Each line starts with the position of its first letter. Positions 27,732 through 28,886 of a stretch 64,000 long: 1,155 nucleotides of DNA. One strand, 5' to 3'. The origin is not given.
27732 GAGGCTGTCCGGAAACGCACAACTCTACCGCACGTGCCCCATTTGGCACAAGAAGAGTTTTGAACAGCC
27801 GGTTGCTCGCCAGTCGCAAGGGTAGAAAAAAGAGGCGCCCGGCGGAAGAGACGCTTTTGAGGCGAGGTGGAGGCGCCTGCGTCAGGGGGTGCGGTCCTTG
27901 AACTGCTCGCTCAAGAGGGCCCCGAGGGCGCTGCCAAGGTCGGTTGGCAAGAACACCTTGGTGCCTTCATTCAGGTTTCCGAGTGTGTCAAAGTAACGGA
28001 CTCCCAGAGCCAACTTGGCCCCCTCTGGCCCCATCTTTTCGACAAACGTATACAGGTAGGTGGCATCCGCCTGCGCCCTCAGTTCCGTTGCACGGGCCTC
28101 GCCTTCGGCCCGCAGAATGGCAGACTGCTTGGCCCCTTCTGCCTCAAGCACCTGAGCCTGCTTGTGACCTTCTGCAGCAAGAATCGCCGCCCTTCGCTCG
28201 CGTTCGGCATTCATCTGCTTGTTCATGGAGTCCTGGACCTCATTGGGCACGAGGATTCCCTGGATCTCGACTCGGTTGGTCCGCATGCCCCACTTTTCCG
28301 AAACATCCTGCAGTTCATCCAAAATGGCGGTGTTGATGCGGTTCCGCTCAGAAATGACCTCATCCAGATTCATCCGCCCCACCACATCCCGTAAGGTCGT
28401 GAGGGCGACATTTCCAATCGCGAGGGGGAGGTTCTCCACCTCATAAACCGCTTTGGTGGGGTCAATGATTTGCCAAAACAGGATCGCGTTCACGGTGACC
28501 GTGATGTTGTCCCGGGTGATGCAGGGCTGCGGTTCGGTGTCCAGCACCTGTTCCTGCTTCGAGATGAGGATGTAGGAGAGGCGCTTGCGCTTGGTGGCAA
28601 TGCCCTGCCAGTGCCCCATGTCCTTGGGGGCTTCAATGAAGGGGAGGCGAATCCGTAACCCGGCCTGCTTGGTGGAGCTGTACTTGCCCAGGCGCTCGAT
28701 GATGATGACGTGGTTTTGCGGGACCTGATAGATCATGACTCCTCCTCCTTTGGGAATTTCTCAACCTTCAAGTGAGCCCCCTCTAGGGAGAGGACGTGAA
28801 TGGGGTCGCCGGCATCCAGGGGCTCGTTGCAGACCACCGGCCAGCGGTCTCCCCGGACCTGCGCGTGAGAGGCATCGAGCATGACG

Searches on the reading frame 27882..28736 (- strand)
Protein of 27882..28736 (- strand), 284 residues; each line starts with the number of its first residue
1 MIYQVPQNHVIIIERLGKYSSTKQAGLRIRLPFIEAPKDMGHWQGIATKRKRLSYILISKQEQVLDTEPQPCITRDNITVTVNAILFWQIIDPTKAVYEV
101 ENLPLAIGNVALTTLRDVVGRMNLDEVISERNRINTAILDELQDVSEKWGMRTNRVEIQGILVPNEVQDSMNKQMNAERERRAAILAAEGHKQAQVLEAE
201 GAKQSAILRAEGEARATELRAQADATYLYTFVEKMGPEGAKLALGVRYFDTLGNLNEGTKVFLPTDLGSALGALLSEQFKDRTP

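Call 51: search_protein_families(library=pfam, proteins=[window:27882-28736:-], max_evalue=0.00001)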
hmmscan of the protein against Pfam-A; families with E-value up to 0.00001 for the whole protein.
window:27882-28736:- (284 aa): 1 family
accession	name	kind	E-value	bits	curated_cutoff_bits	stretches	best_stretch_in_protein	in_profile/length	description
PF01145.31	Band_7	-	2.5e-33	116.1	23.6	1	4-191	2-175/176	SPFH domain / Band 7 family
